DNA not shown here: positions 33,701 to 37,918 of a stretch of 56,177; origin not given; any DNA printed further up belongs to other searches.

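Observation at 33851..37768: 1305-aa secreted protein of unknown function in the 'binding-protein slot' of the second permease pair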

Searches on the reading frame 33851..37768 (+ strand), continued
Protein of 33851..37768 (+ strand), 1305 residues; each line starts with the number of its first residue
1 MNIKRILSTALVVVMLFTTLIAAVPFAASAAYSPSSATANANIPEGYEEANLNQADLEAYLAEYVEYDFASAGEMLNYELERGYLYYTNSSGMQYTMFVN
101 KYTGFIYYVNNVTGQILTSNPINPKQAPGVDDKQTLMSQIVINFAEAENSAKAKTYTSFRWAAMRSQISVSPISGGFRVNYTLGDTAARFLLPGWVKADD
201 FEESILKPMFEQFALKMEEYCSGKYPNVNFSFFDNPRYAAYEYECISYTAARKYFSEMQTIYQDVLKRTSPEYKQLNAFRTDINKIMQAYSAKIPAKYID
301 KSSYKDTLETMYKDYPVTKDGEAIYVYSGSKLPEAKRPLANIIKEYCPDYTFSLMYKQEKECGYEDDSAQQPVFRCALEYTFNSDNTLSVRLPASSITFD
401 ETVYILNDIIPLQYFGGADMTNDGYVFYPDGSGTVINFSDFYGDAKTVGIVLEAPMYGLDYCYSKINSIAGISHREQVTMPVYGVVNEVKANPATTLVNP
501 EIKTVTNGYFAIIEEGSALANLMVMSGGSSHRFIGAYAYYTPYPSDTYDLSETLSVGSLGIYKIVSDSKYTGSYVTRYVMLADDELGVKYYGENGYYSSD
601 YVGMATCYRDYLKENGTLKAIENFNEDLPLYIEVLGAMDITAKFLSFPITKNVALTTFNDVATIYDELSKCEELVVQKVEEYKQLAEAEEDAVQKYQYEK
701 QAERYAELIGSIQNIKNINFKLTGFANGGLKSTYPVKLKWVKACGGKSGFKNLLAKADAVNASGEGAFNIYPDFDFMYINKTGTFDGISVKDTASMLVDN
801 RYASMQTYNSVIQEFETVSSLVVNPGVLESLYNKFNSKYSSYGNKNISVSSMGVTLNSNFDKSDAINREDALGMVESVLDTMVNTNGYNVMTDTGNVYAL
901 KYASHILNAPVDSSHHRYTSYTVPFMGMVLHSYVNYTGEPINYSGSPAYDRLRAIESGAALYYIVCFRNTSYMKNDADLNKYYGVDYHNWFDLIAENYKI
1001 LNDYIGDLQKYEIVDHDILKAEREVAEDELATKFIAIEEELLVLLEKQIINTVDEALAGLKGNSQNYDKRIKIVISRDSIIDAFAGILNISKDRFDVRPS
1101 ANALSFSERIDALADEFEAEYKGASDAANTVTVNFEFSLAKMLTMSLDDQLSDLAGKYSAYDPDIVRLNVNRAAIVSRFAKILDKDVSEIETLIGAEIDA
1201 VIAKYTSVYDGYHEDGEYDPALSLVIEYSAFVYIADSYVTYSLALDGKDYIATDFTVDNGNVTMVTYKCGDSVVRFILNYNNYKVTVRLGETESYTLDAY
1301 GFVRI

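Call 53: find_homologous_proteins(query=P0221, max_evalue=1e-10)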
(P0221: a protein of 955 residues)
Query P0221 (955 aa): 1591 proteins with E <= 1e-10 among 8000 candidates; the best 120 are listed.
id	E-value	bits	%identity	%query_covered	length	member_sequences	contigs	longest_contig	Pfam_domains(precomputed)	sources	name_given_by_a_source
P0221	0.0e+0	2145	100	100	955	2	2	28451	PF18952.7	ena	-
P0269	0.0e+0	1953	90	100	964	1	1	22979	PF18952.7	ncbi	-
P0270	0.0e+0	1377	65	100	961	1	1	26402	PF18952.7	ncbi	-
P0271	0.0e+0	1377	66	100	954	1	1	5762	PF18952.7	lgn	-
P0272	0.0e+0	1358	65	100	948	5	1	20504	PF18952.7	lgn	-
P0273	0.0e+0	1347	64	100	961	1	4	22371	PF18952.7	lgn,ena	-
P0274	0.0e+0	1344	65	100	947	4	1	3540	PF18952.7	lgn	-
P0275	0.0e+0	1339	65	100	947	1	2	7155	PF18952.7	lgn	-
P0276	0.0e+0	1335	63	100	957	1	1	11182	PF18952.7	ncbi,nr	ncbi:MAG: DUF5696 domain-containing protein [Clostridia bacterium]|nr:DUF5696 domain-containing prot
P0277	0.0e+0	1334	64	100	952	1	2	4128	PF18952.7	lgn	-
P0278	0.0e+0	1332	63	100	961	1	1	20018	PF18952.7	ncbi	-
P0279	0.0e+0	1328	63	100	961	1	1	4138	PF18952.7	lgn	-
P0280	0.0e+0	1327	64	100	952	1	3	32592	PF18952.7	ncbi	-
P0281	0.0e+0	1323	63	100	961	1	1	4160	PF18952.7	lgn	-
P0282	0.0e+0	1323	63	100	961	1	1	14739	PF18952.7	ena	-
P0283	0.0e+0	1321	62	100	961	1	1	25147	PF18952.7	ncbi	-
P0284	0.0e+0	1320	63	100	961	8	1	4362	PF18952.7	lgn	-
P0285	0.0e+0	1320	62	100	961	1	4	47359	PF18952.7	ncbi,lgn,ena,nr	ncbi:MAG: hypothetical protein IKJ91_02810 [Clostridia bacterium]|nr:hypothetical protein [Clostridi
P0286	0.0e+0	1319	64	100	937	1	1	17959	PF18952.7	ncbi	-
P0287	0.0e+0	1318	62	100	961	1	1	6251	PF18952.7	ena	-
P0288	0.0e+0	1318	62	100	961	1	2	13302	PF18952.7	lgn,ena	-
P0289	0.0e+0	1316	63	100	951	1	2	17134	PF18952.7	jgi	-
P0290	0.0e+0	1315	63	100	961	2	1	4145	PF18952.7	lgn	-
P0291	0.0e+0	1315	62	100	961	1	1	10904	PF18952.7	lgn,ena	-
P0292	0.0e+0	1312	64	100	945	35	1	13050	PF18952.7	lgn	-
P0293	0.0e+0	1311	63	100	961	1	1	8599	PF18952.7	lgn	-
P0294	0.0e+0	1303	63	100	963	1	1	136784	PF18952.7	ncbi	-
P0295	0.0e+0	1302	63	100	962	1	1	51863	PF18952.7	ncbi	-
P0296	0.0e+0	1297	63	100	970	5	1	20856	PF18952.7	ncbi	-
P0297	0.0e+0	1294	62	100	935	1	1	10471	PF18952.7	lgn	-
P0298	0.0e+0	1292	62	100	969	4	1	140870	PF18952.7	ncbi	-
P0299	0.0e+0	1291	62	100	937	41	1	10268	PF18952.7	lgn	-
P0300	0.0e+0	1284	61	100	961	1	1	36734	PF18952.7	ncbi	-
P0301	0.0e+0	1274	62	98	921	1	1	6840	PF18952.7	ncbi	-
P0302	0.0e+0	1270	62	100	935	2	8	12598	PF18952.7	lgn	-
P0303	0.0e+0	1029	53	95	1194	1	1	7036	PF18952.7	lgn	-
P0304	0.0e+0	1013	52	95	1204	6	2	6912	PF18952.7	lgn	-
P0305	1.5e-298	1011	52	95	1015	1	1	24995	PF18952.7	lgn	-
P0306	1.4e-296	1005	52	95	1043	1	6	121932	PF18952.7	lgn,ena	-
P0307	1.7e-296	1004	67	69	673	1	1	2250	PF18952.7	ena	-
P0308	1.5e-294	998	53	93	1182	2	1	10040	PF18952.7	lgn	-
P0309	8.5e-294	995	51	95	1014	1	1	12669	PF18952.7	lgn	-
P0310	5.5e-293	993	52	94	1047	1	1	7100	PF18952.7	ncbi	-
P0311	1.7e-292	991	52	95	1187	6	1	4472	PF18952.7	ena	-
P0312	5.1e-292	989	52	95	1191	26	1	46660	PF18952.7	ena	-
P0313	1.8e-291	988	52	95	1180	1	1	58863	PF18952.7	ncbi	-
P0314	1.4e-290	985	52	95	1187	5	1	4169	PF18952.7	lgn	-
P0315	1.2e-289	982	52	94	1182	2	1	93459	PF18952.7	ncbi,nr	ncbi:MAG: hypothetical protein IJW99_07990 [Clostridia bacterium]|nr:hypothetical protein [Clostridi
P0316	2.1e-289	981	51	95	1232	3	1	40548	PF18952.7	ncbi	-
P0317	5.8e-289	979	50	95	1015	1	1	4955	PF18952.7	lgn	-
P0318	4.8e-288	976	47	100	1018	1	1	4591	PF18952.7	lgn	-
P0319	5.3e-288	976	51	94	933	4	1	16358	PF18952.7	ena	-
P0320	2.8e-287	974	50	95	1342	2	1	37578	PF18952.7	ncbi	-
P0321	3.3e-287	973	51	95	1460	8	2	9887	PF18952.7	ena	-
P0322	4.5e-287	973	51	95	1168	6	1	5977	PF18952.7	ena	-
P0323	5.2e-287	973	50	95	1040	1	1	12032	PF18952.7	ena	-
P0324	1.6e-286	971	51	95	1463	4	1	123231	PF18952.7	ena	-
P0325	2.2e-286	971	50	95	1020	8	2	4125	PF18952.7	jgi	-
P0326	5.2e-286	969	51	89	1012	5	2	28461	PF18952.7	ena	-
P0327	1.9e-285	968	49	95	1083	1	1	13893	PF18952.7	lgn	-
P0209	6.9e-285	966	51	95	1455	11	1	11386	PF18952.7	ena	-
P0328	7.4e-284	962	51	94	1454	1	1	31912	PF18952.7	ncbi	-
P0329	1.1e-283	962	51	95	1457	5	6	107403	PF18952.7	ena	-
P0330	1.4e-283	961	51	95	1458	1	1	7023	PF18952.7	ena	-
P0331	9.4e-283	959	50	95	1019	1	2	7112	PF18952.7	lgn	-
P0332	1.4e-282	958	48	99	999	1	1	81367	PF18952.7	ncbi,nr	ncbi:MAG: hypothetical protein HFE63_11275 [Clostridiales bacterium]|nr:hypothetical protein [Clostr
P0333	1.8e-282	958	48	94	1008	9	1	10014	PF18952.7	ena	-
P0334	2.0e-282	958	51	95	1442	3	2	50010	PF18952.7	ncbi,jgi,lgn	ncbi:MAG: DUF5696 domain-containing protein [Eubacteriales bacterium]|jgi:hypothetical protein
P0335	5.0e-282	956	46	99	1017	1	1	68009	PF18952.7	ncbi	-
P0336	1.7e-281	955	51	87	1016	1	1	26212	PF18952.7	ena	-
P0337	6.0e-281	953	51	94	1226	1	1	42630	PF18952.7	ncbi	-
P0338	1.5e-280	951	51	94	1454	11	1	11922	PF18952.7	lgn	-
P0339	4.4e-280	950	47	100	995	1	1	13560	PF18952.7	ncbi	-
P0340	6.4e-279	946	49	94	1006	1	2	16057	PF18952.7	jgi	-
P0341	8.2e-279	946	51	95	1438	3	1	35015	PF18952.7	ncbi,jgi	-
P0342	2.2e-278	944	51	95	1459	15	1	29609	PF18952.7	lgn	-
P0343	2.3e-278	944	50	95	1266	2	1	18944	PF18952.7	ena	-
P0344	3.6e-278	944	48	99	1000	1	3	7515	PF18952.7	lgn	-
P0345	4.2e-278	943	51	94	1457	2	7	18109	PF18952.7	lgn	-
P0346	5.2e-278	943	49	95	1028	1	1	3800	PF18952.7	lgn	-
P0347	8.9e-278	942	50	95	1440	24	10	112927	PF18952.7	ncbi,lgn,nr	ncbi:MAG TPA: hypothetical protein GX011_05265 [Clostridiales bacterium]|nr:hypothetical protein [Cl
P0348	2.8e-277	941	47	95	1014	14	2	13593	PF18952.7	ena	-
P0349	2.9e-277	941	48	95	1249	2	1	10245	PF18952.7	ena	-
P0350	1.4e-276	938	50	95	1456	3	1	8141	PF18952.7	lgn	-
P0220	4.2e-276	937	49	95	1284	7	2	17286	PF18952.7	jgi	-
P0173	4.6e-276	937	48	95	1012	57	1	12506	PF18952.7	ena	-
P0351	5.1e-276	936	49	94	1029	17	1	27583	PF18952.7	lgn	-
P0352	7.3e-276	936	49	94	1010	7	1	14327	PF18952.7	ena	-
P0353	8.9e-276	936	49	94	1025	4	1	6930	PF18952.7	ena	-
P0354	1.1e-275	935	49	95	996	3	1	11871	PF18952.7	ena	-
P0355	4.0e-275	933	47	94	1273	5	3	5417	PF18952.7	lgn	-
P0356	4.0e-275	933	49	95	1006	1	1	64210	PF18952.7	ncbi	-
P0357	5.5e-275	933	49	94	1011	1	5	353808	PF18952.7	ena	-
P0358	8.3e-275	932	47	55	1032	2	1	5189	PF18952.7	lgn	-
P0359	8.5e-275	932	51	94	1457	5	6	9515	PF18952.7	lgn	-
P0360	9.4e-275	932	49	90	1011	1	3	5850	PF18952.7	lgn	-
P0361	1.0e-274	932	44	100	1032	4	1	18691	PF18952.7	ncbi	-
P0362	5.5e-274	930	49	95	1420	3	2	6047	PF18952.7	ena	-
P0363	9.5e-274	929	45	100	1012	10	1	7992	PF18952.7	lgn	-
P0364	1.1e-273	929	48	94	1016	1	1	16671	PF18952.7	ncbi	-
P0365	1.2e-273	929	48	94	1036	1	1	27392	PF18952.7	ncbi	-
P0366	1.4e-273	928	47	95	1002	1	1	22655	PF18952.7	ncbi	-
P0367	3.0e-273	927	48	95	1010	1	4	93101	PF18952.7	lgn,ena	-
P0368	3.3e-273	927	48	95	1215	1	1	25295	PF18952.7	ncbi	-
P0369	4.0e-273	927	48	95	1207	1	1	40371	PF18952.7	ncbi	-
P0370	4.1e-273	927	49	94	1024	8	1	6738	PF18952.7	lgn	-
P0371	9.2e-273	926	50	95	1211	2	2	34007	PF18952.7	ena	-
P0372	1.1e-272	925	50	95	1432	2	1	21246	PF18952.7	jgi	jgi:hypothetical protein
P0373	1.1e-272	925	46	100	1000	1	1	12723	PF18952.7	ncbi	-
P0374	1.4e-272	925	50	95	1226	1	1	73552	PF18952.7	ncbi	-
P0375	1.5e-272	925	49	95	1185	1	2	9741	PF18952.7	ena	-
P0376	4.6e-272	923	49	95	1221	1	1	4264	PF18952.7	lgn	-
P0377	9.9e-272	922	46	94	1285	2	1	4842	PF18952.7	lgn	-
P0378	1.6e-271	922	49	94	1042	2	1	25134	PF18952.7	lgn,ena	-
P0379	1.7e-271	921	49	94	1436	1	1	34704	PF18952.7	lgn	-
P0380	3.0e-271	921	46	100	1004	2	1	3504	PF18952.7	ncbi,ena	-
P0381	4.0e-271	920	48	94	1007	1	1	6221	PF18952.7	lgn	-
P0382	4.7e-271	920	46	95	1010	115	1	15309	PF18952.7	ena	-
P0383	5.1e-271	920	46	97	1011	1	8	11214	PF18952.7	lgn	-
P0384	8.4e-271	919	48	94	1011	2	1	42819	PF18952.7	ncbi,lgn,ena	-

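Call 54: find_encoding_contigs(protein=P0294, flank=10000, max_places=1)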
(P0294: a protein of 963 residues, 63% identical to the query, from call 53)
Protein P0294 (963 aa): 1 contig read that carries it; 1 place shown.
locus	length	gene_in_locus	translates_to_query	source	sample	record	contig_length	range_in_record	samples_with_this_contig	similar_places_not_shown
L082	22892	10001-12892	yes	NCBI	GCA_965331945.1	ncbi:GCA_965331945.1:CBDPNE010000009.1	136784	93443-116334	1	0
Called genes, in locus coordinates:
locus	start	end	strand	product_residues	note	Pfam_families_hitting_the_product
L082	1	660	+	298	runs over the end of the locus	PF00892:EamA, PF03151:TPT (weak)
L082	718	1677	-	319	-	PF00480:ROK, PF01869:BcrAD_BadFG (faint)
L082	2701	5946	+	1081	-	PF01547:SBP_bac_1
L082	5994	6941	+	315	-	PF00528:BPD_transp_1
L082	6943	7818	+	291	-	PF00528:BPD_transp_1 (weak)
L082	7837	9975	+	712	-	PF07719:TPR_2 (faint), PF13432:TPR_16, PF00515:TPR_1 (weak), PF04893:Yip1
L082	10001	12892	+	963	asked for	PF18952:DUF5696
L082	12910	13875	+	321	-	PF00528:BPD_transp_1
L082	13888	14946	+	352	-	PF00528:BPD_transp_1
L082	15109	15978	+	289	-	PF18937:DUF5685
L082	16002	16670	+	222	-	-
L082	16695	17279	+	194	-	-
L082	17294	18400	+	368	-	PF02350:Epimerase_2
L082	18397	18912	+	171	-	PF04892:VanZ-LLP1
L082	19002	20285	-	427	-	PF00295:Glyco_hydro_28 (weak)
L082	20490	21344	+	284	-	PF01520:Amidase_3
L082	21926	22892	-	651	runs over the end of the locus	PF04389:Peptidase_M28, PF01546:Peptidase_M20 (weak)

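Call 55: find_encoding_contigs(protein=P0357, flank=10000, max_places=1)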
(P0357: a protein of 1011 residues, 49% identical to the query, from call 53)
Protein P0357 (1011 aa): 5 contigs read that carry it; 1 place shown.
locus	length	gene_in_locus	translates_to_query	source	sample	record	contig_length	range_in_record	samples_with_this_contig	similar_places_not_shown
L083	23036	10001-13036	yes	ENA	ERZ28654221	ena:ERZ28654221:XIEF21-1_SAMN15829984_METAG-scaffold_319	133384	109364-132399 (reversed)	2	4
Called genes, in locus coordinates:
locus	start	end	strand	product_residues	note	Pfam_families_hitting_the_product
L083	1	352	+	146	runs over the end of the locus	PF00075:RNase_H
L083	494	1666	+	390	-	PF00266:Aminotran_5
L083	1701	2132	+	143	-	PF01592:NifU_N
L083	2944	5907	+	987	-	PF01547:SBP_bac_1, PF13416:SBP_bac_8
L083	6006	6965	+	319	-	PF00528:BPD_transp_1 (faint)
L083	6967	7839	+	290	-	PF00528:BPD_transp_1 (faint)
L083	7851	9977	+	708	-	PF06739:SBBP (faint), PF01436:NHL (faint), PF04893:Yip1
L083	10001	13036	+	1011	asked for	PF18952:DUF5696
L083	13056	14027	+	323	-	PF00528:BPD_transp_1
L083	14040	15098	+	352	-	PF00528:BPD_transp_1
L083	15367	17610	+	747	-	-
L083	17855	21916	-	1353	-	PF25596:CPSase_L_D1, PF02786:CPSase_L_D2, PF02787:CPSase_L_D3, PF25596:CPSase_L_D1, PF02655:ATP-grasp_3, PF02786:CPSase_L_D2, PF02142:MGS, PF01678:DAP_epimerase, +4 more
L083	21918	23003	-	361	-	PF00988:CPSase_sm_chain, PF00117:GATase, PF07722:Peptidase_C26 (faint)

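Call 56: find_encoding_contigs(protein=P0347, flank=10000, max_places=1)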
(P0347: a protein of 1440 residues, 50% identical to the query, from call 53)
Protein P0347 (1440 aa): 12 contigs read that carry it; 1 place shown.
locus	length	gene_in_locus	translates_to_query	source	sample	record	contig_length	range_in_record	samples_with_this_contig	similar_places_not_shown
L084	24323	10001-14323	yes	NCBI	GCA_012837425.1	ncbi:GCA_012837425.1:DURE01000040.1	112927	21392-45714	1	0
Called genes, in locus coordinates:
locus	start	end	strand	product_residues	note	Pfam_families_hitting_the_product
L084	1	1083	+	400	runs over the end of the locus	PF00266:Aminotran_5, PF01041:DegT_DnrJ_EryC1 (weak)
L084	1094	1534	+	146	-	PF01592:NifU_N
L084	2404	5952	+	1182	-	PF01547:SBP_bac_1, PF13416:SBP_bac_8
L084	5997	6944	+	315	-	PF00528:BPD_transp_1 (weak)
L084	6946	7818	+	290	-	PF00528:BPD_transp_1 (weak)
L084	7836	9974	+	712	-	PF01436:NHL (faint), PF13432:TPR_16 (faint), PF04893:Yip1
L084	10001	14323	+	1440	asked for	PF18952:DUF5696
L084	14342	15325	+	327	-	PF00528:BPD_transp_1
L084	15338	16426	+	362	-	PF00528:BPD_transp_1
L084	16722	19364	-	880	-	PF01411:tRNA-synt_2c, PF07973:tRNA_SAD, PF02272:DHHA1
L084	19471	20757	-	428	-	PF00278:Orn_DAP_Arg_deC, PF02784:Orn_Arg_deC_N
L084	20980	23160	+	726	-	PF00753:Lactamase_B (weak)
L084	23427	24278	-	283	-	PF01869:BcrAD_BadFG (weak), PF03630:Fumble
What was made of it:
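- On Conserved seven-gene 'giant SBP / 2 permeases / Yip1 / DUF5696 / 2 permeases' cassette (defined here): L082-L084 (calls 54-56).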
